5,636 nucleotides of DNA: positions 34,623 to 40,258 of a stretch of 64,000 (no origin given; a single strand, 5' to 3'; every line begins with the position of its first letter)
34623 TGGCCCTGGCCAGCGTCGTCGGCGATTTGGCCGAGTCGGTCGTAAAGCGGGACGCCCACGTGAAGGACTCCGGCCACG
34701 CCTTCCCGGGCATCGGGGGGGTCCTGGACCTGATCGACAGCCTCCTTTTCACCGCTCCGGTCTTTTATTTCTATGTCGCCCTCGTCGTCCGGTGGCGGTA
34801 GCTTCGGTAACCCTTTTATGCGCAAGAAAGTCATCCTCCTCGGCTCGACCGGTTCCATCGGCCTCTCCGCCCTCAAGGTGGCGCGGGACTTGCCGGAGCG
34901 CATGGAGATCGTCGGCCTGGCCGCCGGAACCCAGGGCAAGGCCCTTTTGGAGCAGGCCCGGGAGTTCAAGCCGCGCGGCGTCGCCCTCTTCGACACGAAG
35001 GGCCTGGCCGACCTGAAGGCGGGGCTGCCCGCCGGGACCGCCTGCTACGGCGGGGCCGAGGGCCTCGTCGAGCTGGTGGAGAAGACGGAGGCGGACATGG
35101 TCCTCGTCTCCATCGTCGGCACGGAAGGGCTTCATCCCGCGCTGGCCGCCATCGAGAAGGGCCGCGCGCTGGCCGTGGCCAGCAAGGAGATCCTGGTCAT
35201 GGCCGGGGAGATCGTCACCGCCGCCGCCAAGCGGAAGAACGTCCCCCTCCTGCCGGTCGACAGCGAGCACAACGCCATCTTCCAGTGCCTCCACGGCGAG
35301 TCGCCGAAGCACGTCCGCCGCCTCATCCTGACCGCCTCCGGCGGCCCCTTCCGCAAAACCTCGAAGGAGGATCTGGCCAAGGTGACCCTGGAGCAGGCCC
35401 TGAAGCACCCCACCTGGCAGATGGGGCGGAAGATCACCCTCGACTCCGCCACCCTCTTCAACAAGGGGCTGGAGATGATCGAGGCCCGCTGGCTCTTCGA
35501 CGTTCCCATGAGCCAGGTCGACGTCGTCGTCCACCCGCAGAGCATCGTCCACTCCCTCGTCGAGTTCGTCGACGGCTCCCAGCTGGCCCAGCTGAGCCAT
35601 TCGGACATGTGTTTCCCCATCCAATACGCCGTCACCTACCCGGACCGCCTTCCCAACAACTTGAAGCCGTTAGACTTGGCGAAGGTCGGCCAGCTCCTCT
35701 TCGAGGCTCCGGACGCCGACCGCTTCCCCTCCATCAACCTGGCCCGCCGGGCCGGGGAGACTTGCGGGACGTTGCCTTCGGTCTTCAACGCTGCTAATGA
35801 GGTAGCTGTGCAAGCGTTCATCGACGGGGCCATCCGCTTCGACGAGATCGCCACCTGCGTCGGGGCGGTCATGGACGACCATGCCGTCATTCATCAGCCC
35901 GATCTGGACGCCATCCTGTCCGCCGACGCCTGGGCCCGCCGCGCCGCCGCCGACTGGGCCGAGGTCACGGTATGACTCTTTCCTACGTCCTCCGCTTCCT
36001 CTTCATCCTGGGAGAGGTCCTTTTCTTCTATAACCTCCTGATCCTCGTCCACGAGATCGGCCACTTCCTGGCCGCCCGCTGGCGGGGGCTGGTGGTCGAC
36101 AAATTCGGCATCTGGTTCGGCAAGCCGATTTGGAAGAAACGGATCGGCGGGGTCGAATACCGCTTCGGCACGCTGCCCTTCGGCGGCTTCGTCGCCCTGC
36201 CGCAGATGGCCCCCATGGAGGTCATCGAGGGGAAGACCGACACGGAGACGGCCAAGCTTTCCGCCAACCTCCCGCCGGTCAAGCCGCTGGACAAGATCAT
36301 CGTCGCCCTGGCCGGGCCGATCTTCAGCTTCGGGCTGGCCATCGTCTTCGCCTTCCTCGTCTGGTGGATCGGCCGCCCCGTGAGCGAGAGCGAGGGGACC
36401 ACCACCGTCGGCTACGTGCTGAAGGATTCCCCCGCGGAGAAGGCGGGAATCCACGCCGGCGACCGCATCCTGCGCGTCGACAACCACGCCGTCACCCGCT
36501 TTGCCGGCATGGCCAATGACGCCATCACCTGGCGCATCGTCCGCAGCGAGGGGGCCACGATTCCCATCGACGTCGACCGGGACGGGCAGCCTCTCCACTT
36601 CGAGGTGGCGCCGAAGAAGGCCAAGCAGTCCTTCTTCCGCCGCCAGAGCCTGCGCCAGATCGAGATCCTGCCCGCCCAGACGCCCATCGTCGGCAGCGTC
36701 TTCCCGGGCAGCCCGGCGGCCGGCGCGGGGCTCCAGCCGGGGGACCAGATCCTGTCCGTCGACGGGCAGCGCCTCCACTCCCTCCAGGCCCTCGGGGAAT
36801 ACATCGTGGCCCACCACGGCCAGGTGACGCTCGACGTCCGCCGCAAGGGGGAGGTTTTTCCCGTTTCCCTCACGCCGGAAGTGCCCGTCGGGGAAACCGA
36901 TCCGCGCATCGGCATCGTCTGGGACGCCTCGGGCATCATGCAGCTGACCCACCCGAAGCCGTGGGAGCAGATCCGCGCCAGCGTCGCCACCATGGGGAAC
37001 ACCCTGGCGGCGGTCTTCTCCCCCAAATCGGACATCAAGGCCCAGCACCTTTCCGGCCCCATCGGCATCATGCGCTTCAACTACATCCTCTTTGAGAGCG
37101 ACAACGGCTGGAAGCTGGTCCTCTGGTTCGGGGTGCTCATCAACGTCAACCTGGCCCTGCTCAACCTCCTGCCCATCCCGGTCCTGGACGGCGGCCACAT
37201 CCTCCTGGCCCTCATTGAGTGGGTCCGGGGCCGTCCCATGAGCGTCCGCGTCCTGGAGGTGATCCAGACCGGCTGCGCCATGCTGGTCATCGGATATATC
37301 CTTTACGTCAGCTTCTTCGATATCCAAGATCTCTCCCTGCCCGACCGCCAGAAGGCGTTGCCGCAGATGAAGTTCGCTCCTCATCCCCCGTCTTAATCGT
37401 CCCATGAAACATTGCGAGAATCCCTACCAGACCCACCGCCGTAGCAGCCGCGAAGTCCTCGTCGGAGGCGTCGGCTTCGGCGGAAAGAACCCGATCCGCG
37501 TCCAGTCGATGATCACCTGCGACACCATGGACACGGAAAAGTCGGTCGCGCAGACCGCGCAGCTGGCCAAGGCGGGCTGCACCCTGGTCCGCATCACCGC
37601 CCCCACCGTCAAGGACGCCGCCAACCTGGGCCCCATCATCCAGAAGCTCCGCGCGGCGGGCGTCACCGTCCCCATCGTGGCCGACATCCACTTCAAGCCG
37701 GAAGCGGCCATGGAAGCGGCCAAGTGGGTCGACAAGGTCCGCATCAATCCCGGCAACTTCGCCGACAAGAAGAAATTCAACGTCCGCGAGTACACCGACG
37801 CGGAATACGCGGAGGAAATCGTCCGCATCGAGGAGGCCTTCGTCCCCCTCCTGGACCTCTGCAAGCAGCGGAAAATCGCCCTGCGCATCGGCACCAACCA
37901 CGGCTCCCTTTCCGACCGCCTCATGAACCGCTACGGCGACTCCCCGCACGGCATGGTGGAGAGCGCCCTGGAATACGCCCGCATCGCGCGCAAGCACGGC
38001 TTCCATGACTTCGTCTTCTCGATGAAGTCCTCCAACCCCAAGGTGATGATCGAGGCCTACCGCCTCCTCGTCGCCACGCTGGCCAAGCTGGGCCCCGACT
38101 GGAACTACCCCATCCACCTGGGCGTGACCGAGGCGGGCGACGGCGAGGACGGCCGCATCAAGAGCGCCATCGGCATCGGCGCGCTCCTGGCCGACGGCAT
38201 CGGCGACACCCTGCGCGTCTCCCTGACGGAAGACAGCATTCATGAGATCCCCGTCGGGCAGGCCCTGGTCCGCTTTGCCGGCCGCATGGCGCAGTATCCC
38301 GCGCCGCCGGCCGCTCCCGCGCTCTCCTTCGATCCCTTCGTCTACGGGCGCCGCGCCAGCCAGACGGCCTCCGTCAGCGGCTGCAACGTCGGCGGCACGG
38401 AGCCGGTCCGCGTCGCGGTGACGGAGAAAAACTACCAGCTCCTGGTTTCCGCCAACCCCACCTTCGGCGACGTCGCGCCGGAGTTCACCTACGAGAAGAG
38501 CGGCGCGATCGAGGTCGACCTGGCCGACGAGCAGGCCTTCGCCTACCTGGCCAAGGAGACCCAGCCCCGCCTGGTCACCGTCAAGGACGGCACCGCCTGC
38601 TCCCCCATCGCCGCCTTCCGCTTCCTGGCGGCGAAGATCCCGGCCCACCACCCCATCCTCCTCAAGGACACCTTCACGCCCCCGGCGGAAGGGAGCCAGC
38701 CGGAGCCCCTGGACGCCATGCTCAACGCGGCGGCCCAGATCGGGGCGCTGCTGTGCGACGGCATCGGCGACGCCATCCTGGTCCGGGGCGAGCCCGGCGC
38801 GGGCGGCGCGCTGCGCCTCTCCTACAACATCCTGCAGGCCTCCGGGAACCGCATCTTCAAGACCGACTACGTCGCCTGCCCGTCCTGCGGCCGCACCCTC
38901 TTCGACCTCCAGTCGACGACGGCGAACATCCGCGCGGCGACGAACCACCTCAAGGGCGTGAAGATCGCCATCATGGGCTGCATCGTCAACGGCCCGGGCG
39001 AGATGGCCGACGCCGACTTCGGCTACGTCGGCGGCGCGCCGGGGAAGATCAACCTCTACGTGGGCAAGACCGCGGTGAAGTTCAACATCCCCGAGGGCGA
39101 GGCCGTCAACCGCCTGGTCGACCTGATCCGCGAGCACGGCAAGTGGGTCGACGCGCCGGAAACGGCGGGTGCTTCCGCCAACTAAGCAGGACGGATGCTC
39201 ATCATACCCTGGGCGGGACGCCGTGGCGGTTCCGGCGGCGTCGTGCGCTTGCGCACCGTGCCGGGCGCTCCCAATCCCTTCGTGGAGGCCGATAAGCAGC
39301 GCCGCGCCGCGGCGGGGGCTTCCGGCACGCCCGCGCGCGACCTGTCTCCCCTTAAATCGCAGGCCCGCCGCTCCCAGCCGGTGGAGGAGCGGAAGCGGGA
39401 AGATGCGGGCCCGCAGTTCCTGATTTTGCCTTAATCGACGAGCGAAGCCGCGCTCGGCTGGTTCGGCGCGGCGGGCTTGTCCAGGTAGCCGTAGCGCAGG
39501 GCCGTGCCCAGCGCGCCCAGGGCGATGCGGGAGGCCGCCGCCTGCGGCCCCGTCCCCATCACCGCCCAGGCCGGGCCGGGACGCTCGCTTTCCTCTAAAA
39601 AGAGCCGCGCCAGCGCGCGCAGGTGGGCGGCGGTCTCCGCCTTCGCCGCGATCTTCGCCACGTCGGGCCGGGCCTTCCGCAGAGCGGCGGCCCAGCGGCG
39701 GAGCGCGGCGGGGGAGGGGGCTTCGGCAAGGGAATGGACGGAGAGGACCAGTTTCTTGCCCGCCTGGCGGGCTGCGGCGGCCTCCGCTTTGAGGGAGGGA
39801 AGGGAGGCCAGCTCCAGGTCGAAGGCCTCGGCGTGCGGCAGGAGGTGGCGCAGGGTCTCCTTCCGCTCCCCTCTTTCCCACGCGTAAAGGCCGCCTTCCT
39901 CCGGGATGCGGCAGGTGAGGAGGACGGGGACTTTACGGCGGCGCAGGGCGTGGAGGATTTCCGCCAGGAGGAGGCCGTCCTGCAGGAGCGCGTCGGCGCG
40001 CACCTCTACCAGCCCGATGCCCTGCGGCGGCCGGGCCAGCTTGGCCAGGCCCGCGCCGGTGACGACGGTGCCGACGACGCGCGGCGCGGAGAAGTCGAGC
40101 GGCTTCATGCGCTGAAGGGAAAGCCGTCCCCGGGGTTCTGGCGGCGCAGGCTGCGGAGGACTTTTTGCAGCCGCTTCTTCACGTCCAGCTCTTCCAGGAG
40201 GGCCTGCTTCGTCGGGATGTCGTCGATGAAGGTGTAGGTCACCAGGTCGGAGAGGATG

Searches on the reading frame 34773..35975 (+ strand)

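Call 29: search_protein_families(library=pfam, proteins=[window:34773-35975:+], max_evalue=0.00001)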
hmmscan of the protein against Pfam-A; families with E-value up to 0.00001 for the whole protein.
window:34773-35975:+ (400 aa): 3 families
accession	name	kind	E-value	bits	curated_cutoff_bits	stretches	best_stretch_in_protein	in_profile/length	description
PF08436.17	DXP_redisom_C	-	6.2e-41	138.9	26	1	159-242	1-84/84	1-deoxy-D-xylulose 5-phosphate reductoisomerase C-terminal domain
PF13288.12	DXPR_C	-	8e-38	129.7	27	1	274-390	1-114/115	DXP reductoisomerase C-terminal domain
PF02670.22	DXP_reductoisom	-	1.1e-34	120.4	21.7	1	20-145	1-129/129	1-deoxy-D-xylulose 5-phosphate reductoisomerase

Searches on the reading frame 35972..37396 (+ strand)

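Call 30: search_protein_families(library=pfam, proteins=[window:35972-37396:+], max_evalue=0.00001)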
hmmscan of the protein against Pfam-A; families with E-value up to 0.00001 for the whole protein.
window:35972-37396:+ (474 aa): 5 families
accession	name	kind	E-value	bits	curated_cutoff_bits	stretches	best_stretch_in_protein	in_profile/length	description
PF02163.28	Peptidase_M50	-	2e-48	165.1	27.2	1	22-439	8-219/221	Peptidase family M50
PF17820.7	PDZ_6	-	5e-24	84.2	27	2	240-291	2-54/54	PDZ domain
PF13180.12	PDZ_2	-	2.4e-20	73.1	27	2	238-295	14-73/80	PDZ domain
PF00595.29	PDZ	-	1.7e-16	60.8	23.2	2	235-272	24-61/81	PDZ domain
PF14685.13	PDZ_Tricorn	-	5.2e-06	26.8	25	0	248-293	32-80/88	Tricorn protease PDZ domain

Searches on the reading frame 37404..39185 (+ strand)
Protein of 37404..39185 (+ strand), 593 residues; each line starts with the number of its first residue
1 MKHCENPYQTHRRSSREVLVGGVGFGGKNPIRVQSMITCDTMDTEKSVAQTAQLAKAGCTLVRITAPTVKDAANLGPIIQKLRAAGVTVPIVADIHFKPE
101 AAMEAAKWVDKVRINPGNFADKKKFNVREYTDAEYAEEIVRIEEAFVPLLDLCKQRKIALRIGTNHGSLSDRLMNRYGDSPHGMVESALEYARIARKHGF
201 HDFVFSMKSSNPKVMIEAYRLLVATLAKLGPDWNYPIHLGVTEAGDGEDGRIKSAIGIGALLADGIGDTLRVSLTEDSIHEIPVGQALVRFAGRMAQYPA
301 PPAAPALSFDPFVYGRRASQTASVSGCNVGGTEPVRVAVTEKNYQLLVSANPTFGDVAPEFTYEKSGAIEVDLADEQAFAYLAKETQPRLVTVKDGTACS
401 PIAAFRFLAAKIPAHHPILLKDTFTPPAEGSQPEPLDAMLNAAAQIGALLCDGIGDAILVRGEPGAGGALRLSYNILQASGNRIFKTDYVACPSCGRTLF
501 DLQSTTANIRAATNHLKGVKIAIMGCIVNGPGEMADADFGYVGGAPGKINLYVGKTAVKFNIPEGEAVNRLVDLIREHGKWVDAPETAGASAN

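Call 30: search_protein_families(library=pfam, proteins=[window:37404-39185:+], max_evalue=0.00001)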
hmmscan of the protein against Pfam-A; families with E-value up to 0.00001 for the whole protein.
window:37404-39185:+ (593 aa): 1 family
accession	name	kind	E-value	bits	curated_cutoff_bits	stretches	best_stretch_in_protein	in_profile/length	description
PF04551.19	GcpE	-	3.5e-122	408.1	32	2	16-295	2-250/343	GcpE protein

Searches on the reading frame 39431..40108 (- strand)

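Call 30: search_protein_families(library=pfam, proteins=[window:39431-40108:-], max_evalue=0.00001)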
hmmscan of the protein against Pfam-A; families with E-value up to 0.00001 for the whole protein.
window:39431-40108:- (225 aa): 1 family
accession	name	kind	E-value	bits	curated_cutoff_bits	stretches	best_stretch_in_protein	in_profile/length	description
PF01487.21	DHquinase_I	-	6.9e-25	88.9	22.2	1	30-223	23-226/230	Type I 3-dehydroquinase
